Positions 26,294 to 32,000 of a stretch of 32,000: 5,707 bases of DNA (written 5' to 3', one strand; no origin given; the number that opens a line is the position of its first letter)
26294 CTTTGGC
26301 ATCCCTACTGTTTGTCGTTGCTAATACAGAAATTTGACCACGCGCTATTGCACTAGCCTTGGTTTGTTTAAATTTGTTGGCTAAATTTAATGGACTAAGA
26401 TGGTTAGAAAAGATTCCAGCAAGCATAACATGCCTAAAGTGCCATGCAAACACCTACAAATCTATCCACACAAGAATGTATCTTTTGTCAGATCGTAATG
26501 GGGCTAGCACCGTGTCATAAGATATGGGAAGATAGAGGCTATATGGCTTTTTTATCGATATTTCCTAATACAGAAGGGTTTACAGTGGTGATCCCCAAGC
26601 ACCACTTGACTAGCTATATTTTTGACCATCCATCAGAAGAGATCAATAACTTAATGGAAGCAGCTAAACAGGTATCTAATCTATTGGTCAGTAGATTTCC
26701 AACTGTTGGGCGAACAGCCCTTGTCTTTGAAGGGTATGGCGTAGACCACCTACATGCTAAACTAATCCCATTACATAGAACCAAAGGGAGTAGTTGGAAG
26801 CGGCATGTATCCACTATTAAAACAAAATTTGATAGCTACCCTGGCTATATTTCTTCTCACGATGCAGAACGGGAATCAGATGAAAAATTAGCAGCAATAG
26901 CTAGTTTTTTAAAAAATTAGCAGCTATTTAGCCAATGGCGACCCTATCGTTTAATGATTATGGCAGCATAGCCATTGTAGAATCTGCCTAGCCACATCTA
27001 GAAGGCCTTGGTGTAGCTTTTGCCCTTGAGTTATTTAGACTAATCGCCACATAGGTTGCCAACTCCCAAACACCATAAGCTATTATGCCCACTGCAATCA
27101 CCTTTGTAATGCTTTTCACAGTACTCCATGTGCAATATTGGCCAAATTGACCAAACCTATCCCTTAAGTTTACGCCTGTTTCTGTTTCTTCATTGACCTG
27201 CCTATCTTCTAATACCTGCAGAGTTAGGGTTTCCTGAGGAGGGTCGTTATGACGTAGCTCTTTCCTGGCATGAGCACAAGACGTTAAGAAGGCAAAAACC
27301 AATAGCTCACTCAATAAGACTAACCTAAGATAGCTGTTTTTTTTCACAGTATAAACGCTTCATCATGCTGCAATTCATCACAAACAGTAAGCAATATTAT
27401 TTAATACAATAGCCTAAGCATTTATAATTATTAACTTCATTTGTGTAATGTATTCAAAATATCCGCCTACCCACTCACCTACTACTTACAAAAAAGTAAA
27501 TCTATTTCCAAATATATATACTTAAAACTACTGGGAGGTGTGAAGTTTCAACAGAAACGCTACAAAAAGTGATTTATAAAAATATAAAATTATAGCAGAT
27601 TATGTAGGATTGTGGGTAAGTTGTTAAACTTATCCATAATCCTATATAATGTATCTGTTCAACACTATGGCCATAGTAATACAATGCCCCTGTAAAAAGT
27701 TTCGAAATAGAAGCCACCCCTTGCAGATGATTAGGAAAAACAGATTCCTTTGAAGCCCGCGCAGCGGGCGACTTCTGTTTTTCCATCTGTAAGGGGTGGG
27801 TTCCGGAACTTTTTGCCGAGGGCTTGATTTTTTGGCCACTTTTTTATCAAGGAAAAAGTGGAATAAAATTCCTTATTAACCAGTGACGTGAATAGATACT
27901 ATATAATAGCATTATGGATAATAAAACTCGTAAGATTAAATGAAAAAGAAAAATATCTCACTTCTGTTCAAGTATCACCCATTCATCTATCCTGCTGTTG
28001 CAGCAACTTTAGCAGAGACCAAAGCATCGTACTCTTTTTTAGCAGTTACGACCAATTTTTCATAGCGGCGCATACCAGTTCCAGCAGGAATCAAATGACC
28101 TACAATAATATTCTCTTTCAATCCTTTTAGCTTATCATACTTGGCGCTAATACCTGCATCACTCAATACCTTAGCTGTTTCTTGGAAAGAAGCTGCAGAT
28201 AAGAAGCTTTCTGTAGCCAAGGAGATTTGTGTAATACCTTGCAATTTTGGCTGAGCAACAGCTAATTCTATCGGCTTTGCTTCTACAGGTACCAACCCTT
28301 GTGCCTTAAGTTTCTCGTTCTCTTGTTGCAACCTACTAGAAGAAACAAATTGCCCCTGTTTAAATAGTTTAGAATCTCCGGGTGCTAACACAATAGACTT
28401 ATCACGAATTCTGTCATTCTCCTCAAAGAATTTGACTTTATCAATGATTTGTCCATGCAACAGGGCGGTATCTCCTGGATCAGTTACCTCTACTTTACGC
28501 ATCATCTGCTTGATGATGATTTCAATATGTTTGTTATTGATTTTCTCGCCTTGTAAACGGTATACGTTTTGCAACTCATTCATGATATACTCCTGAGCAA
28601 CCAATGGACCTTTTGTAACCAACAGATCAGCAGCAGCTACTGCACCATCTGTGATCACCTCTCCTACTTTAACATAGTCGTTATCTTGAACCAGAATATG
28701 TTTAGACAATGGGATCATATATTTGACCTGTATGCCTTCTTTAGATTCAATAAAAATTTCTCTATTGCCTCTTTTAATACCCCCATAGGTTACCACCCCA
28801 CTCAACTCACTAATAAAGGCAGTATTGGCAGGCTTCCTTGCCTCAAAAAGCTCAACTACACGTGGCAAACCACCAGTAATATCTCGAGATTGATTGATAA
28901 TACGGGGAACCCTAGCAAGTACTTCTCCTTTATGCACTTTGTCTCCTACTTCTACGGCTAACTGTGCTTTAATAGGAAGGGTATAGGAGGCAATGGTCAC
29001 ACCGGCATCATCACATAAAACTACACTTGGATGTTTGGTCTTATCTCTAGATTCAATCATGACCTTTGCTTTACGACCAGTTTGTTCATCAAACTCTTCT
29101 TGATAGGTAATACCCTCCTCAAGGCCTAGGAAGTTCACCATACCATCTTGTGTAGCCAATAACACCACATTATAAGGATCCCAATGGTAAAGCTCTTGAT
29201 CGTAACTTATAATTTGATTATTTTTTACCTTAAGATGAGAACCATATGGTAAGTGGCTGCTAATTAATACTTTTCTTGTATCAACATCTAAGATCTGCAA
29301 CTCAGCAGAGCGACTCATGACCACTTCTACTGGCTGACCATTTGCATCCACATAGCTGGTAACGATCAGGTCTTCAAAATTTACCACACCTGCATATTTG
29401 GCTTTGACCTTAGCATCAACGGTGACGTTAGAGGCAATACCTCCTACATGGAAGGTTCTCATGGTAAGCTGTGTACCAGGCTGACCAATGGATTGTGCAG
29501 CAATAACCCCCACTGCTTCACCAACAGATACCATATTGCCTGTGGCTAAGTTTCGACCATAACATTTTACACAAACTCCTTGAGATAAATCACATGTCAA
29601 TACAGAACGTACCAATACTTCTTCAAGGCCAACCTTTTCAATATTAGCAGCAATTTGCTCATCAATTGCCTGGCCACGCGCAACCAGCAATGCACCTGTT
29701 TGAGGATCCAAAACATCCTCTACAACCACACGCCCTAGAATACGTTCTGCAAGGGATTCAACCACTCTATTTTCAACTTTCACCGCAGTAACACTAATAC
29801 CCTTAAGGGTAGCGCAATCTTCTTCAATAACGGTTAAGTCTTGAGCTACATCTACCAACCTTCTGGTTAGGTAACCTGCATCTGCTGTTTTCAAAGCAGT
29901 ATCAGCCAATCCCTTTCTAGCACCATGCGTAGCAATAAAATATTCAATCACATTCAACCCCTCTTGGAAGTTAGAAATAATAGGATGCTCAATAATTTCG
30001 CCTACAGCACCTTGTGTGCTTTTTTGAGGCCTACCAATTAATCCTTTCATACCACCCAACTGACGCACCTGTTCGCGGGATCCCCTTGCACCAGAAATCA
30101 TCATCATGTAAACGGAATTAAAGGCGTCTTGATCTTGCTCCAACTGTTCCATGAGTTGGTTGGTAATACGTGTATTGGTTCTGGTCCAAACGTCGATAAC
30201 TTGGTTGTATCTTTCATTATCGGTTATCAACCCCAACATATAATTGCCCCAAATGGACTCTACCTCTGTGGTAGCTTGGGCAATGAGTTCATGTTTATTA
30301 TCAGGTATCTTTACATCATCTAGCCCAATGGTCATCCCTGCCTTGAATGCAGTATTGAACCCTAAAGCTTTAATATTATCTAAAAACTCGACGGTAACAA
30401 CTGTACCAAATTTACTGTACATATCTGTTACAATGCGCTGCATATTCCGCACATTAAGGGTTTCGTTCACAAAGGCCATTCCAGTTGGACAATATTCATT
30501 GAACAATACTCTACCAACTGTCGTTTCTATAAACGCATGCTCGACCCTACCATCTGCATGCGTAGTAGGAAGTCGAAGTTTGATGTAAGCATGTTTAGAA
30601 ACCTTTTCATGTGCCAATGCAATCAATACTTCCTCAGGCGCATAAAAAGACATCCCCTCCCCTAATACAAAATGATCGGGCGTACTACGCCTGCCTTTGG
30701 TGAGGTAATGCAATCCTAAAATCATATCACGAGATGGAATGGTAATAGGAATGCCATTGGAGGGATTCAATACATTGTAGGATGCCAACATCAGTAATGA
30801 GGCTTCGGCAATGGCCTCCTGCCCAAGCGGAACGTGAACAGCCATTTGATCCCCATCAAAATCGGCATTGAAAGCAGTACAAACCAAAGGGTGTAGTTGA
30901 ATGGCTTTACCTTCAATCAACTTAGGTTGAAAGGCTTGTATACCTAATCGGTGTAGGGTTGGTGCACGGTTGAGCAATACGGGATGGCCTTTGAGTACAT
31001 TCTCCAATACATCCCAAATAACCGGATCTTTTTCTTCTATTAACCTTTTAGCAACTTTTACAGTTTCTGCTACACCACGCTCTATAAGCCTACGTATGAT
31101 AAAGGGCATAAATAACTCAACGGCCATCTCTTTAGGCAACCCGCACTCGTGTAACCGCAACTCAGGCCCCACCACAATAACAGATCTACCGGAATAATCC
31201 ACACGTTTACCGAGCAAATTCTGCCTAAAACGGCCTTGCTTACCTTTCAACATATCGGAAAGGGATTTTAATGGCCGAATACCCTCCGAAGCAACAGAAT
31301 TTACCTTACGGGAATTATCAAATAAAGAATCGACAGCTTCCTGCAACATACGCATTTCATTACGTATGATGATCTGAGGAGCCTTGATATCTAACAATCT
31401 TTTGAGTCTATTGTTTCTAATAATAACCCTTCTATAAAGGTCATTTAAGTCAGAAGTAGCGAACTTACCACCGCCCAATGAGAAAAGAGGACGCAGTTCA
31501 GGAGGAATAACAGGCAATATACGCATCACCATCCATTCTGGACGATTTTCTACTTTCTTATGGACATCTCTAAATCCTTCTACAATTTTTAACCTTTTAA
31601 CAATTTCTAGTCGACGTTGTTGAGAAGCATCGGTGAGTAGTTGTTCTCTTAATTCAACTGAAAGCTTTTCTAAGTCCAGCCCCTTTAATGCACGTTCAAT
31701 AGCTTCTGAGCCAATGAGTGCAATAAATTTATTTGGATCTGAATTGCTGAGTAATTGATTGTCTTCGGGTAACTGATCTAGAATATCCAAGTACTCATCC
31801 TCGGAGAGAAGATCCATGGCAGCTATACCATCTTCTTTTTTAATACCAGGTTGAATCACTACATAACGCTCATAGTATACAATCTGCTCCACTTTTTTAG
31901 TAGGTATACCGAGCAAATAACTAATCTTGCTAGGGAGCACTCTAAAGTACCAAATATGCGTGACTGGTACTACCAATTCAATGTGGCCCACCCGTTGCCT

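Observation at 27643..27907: A MITE-like family with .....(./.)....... termini and demonstrable 8-bp target-site duplications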

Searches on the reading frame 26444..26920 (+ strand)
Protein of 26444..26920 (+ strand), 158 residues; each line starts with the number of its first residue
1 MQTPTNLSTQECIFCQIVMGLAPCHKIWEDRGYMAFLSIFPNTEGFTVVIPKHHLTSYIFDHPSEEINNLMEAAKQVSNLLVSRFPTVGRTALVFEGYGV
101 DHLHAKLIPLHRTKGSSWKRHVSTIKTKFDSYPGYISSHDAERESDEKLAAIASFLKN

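Call 9: search_protein_families(library=pfam, proteins=[window:26444-26920:+])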
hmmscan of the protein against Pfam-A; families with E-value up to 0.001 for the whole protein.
window:26444-26920:+ (158 aa): 2 families
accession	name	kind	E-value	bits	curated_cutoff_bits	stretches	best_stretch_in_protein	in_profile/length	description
PF01230.28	HIT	-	2.2e-08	35.1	21.5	1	22-111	4-96/98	HIT domain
PF11969.13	DcpS_C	-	9e-05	23.4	24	1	11-105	1-97/114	Scavenger mRNA decapping enzyme C-term binding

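Call 13: find_encoding_contigs(protein=window:26444-26920:+, flank=6000, max_places=10)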
Protein window:26444-26920:+ (158 aa): 1 contig read that carries it; 1 place shown.
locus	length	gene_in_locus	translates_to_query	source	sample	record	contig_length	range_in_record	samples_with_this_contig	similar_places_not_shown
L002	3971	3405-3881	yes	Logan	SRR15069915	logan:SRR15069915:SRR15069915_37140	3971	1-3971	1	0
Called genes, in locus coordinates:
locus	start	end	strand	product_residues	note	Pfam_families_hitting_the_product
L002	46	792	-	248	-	PF03462:PCRF, PF00472:RF-1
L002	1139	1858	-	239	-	-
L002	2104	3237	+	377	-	PF01883:FeS_assembly_P, PF10609:ParA, PF13614:AAA_31, PF01656:CbiA, PF09140:MipZ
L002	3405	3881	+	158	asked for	PF01230:HIT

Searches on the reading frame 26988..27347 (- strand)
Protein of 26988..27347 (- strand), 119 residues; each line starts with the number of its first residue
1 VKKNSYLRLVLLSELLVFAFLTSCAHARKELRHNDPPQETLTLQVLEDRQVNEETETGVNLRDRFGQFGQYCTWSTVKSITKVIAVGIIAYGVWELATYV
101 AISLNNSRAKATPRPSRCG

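Call 9: search_protein_families(library=pfam, proteins=[window:26988-27347:-])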
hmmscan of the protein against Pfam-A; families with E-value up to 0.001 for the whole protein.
window:26988-27347:- (119 aa): 0 families

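Call 35: find_encoding_contigs(protein=window:26988-27347:-, flank=4000, max_places=6)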
Protein window:26988-27347:- (119 aa): no gene with exactly this product is on record in the collection.

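Call 59: search_protein_families(library=ncbifam, proteins=[window:26988-27347:-], max_evalue=0.01)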
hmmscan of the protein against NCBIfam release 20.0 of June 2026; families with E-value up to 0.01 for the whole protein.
window:26988-27347:- (119 aa): 0 families

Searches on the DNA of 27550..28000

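Call 41: search_rna_families(source=window, start=27550, end=28000, threshold=evalue, max_evalue=1)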
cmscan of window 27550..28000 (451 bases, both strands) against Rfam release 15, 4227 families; matches with E-value up to 1: 3.
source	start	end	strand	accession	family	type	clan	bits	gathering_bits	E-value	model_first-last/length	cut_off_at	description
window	27597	27654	+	RF03751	mir-7445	Gene; miRNA;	-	21.6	79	0.29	1-60/60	no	mir-7445 microRNA precursor family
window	27592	27661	+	RF03682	mir-3912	Gene; miRNA;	-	20.8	95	0.16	1-91/91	no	mir-3912 microRNA precursor family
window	27733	27867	+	RF02060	STnc410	Gene; sRNA;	-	16.1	50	0.4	1-158/158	no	Enterobacterial sRNA STnc410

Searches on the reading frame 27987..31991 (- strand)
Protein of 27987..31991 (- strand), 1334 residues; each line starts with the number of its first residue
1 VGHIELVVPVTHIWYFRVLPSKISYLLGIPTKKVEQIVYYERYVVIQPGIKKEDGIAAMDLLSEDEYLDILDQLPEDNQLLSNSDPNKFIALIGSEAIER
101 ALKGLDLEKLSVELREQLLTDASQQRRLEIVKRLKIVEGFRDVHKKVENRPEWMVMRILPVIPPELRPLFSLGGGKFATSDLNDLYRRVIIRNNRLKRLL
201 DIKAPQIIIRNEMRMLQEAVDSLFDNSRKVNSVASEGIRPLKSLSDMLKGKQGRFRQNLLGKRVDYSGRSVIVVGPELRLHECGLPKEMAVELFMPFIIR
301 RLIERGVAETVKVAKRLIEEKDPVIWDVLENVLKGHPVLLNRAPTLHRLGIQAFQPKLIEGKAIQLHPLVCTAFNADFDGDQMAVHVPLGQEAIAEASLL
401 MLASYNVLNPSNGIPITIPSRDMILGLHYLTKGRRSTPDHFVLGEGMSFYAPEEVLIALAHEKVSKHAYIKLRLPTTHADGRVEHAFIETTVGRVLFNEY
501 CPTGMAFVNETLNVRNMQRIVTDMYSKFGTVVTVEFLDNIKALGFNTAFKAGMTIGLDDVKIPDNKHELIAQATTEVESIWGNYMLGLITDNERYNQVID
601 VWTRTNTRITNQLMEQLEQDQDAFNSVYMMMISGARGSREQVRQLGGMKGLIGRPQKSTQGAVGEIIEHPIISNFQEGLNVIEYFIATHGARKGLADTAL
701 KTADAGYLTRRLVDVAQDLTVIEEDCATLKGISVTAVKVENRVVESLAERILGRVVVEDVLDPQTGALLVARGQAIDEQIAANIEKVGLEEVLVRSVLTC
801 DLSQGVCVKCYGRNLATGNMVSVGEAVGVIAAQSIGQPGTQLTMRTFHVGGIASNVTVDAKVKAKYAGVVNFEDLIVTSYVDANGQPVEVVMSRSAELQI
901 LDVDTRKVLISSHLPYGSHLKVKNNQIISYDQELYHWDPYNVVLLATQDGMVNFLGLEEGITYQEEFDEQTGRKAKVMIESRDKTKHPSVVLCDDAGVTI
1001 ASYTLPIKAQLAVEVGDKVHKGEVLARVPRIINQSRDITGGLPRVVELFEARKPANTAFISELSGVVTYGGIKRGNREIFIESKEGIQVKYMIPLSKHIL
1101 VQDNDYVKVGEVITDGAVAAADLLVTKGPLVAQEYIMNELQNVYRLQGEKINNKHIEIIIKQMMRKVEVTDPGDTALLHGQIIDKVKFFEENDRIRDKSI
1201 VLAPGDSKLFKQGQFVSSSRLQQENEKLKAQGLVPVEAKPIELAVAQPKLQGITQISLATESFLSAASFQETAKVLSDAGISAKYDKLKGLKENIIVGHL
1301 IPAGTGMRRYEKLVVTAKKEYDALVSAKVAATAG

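Call 9: search_protein_families(library=pfam, proteins=[window:27987-31991:-])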
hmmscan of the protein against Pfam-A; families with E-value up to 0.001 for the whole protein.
window:27987-31991:- (1334 aa): 6 families
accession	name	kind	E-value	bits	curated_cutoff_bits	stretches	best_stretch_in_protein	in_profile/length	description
PF04998.22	RNA_pol_Rpb1_5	-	5.6e-66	223.2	28.5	1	678-1176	1-258/267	RNA polymerase Rpb1, domain 5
PF04997.17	RNA_pol_Rpb1_1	-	3.9e-54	184.6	39.7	1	1-259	71-312/312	RNA polymerase Rpb1, domain 1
PF00623.25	RNA_pol_Rpb1_2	-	5e-40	137.9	25.3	2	322-402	85-165/166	RNA polymerase Rpb1, domain 2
PF04983.23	RNA_pol_Rpb1_3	-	7.7e-20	71.8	28.9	1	406-560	1-162/162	RNA polymerase Rpb1, domain 3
PF05000.22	RNA_pol_Rpb1_4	-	2.1e-16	60.2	24.8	1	589-675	1-106/107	RNA polymerase Rpb1, domain 4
PF01333.25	Apocytochr_F_C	-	7.3e-05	23.2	30.4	0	1056-1115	2-62/118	Apocytochrome F, C-terminal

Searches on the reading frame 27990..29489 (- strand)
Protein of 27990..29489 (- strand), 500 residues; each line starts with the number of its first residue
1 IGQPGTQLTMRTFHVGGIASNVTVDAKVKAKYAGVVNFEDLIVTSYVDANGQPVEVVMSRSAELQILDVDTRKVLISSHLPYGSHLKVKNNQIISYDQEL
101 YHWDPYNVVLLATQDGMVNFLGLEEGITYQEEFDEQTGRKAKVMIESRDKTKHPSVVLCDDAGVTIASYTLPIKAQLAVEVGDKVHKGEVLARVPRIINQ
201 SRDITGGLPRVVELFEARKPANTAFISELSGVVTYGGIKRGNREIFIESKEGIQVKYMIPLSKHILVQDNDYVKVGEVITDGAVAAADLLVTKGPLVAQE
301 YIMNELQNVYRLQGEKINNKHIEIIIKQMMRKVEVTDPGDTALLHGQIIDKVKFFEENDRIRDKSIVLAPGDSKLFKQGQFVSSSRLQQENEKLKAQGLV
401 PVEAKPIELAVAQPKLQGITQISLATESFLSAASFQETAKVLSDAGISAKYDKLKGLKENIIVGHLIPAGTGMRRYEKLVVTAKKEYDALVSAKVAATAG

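Call 37: find_homologous_proteins(query=window:27990-29489:-, max_evalue=1e-50)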
Query window:27990-29489:- (500 aa): 7793 proteins with E <= 1e-50 among 8000 candidates; the best 120 are listed.
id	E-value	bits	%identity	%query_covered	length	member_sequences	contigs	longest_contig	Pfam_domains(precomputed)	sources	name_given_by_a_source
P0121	0.0e+0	1023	94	100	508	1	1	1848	PF04998.23,PF01333.26,PF21668.4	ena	-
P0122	9.4e-191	653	59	99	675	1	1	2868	PF25984.1,PF01551.30,PF04998.23,PF01333.26,PF21668.4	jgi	jgi:DNA-directed RNA polymerase subunit beta'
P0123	7.8e-186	637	57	99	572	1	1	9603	PF25984.1,PF04998.23,PF01333.26,PF21668.4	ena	-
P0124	4.6e-185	634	58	99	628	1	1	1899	PF04998.23,PF01333.26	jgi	jgi:DNA-directed RNA polymerase subunit beta'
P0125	6.2e-185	634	56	99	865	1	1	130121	PF25984.1,PF04998.23,PF01333.26,PF21668.4,PF04983.24,PF05000.23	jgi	jgi:DNA-directed RNA polymerase subunit beta'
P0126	6.2e-185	634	59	98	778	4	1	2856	PF25984.1,PF04998.23,PF01333.26,PF05000.23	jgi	jgi:DNA-directed RNA polymerase subunit beta'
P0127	4.7e-184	631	57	99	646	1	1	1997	PF25984.1,PF01551.30,PF04998.23,PF01333.26,PF21668.4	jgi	jgi:DNA-directed RNA polymerase subunit beta'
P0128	7.0e-183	627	57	99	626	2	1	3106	PF25984.1,PF04998.23,PF01333.26,PF21668.4,PF25917.1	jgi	jgi:DNA-directed RNA polymerase subunit beta'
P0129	8.7e-183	626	57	99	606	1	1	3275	PF25984.1,PF04998.23,PF01333.26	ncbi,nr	ncbi:MAG: DNA-directed RNA polymerase subunit beta', partial [Cyclobacteriaceae bacterium]|nr:DNA-di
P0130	9.5e-183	626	57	99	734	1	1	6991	PF25984.1,PF01551.30,PF04998.23,PF01333.26,PF05000.23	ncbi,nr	ncbi:MAG: DNA-directed RNA polymerase subunit beta', partial [Bacteroidetes bacterium]|nr:DNA-direct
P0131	1.2e-182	626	57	98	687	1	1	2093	PF25984.1,PF01551.30,PF04998.23,PF01333.26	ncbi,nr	ncbi:MAG: DNA-directed RNA polymerase subunit beta', partial [Cytophagales bacterium]|nr:DNA-directe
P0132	4.8e-182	624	58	99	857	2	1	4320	PF13375.13,PF25984.1,PF01551.30,PF04998.23,PF01333.26,PF21668.4,PF04983.24,PF05000.23,PF25917.1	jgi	jgi:DNA-directed RNA polymerase subunit beta'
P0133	8.4e-182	623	57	98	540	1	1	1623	PF25984.1,PF01551.30,PF04998.23,PF01333.26,PF21668.4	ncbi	ncbi:MAG: DNA-directed RNA polymerase subunit beta', partial [Bacteroidota bacterium]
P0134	5.4e-181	621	57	97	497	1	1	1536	PF25984.1,PF01551.30,PF04998.23,PF01333.26,PF21668.4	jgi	jgi:DNA-directed RNA polymerase subunit beta'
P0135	6.3e-181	620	56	100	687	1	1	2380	PF25984.1,PF01551.30,PF04998.23,PF01333.26,PF21668.4,PF25917.1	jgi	-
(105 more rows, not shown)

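Call 38: find_encoding_contigs(protein=P0121, flank=3000, max_places=4)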
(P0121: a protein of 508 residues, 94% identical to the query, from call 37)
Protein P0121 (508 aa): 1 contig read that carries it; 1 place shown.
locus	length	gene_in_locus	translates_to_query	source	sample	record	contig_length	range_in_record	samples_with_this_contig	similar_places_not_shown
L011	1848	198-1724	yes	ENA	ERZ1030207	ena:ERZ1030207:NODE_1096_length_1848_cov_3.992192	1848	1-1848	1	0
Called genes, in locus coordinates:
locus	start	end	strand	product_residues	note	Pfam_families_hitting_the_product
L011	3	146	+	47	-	?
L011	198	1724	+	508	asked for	PF04998:RNA_pol_Rpb1_5, PF21668:RPOC_hybrid (faint), PF01333:Apocytochr_F_C (faint)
